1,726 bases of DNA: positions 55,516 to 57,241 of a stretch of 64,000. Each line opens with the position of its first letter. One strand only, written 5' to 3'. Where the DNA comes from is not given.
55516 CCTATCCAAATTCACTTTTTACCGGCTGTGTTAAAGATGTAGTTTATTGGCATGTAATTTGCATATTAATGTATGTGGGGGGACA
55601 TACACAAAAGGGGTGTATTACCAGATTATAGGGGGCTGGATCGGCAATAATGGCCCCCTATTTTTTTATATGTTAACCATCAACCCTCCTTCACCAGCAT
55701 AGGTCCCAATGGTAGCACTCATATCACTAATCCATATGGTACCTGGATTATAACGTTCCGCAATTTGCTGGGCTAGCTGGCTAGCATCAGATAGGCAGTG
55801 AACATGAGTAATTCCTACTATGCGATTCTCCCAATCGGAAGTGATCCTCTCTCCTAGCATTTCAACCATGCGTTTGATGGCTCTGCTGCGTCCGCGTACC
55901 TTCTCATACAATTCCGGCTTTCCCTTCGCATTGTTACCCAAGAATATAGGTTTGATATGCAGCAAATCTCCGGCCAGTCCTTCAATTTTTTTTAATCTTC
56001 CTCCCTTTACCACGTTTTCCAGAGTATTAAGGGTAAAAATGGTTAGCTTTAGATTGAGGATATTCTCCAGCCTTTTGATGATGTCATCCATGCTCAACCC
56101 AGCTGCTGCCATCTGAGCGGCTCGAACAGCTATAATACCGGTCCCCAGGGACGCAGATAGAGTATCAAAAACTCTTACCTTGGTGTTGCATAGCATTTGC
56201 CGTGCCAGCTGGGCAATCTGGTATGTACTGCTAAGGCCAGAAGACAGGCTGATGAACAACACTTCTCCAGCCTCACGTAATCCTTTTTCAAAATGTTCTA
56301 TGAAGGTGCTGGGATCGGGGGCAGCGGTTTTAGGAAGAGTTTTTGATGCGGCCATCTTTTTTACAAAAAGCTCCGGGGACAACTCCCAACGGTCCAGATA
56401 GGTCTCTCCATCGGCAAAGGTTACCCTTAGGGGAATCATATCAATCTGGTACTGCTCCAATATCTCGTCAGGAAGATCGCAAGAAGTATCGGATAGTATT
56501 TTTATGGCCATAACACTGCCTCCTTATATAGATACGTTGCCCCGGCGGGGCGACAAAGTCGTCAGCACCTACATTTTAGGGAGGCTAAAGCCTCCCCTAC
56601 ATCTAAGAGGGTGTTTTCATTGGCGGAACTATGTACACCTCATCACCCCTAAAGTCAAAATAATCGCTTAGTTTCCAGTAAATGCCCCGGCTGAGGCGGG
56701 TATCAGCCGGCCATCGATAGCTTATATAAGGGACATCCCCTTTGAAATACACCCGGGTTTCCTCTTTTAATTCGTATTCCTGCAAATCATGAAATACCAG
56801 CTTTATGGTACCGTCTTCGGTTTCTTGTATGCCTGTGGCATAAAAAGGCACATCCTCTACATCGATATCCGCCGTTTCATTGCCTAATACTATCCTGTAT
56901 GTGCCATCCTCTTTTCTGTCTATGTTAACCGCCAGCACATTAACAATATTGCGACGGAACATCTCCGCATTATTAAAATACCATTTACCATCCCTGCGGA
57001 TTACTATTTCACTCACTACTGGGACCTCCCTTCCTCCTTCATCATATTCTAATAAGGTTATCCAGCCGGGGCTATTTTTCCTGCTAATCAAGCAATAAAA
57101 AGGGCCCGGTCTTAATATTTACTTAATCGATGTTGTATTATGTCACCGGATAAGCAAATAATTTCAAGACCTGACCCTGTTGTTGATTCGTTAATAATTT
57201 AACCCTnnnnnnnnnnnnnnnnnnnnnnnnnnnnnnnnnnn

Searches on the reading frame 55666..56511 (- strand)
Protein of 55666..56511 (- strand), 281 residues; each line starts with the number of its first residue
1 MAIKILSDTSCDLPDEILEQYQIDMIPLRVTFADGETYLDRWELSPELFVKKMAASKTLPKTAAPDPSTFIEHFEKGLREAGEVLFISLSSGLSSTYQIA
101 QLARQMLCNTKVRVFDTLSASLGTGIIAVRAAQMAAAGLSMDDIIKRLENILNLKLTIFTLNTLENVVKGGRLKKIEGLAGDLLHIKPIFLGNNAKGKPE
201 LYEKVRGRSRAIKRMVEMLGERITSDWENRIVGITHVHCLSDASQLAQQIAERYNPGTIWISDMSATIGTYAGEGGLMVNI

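Call 15: search_protein_families(library=pfam, proteins=[window:55666-56511:-], max_evalue=0.001)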
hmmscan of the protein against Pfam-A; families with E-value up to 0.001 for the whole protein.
window:55666-56511:- (281 aa): 2 families
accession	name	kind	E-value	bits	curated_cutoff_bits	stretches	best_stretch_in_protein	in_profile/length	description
PF02645.21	DegV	-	1.5e-75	254.6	27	1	3-275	2-271/280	Uncharacterised protein, DegV family COG1307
PF13684.11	FakA-like_C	-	0.00087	19.2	23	0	47-254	13-194/216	Fatty acid kinase subunit A-like, C-terminal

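Call 75: search_protein_families(library=ncbifam, proteins=[window:55666-56511:-], max_evalue=0.00001)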
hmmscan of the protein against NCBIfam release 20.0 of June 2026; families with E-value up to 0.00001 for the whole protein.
window:55666-56511:- (281 aa): 2 families
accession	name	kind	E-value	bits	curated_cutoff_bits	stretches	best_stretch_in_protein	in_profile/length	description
TIGR00762.1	DegV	domain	2.8e-80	269.5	99.7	1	3-279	1-273/276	DegV family EDD domain-containing protein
NF038249.1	fatty_FakB1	equivalog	1.1e-48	165.8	350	1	1-279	1-277/286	fatty acid kinase binding subunit FakB1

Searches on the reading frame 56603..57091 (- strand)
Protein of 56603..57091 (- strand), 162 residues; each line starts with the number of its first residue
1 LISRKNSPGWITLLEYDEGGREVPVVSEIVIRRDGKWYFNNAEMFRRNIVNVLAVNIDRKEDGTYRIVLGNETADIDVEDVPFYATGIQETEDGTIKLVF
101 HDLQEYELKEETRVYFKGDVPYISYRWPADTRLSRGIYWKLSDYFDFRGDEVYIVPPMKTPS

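Call 15: search_protein_families(library=pfam, proteins=[window:56603-57091:-], max_evalue=0.001)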
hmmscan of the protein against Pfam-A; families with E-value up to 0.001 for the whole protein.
window:56603-57091:- (162 aa): 1 family
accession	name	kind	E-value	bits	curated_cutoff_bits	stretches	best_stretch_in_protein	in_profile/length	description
PF06938.16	DUF1285_N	-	5.8e-08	32.8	29.3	1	27-81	14-67/67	Domain of unknown function (DUF1285), N-terminal domain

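Call 75: search_protein_families(library=ncbifam, proteins=[window:56603-57091:-], max_evalue=0.00001)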
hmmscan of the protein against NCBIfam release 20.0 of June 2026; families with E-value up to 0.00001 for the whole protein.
window:56603-57091:- (162 aa): 0 families
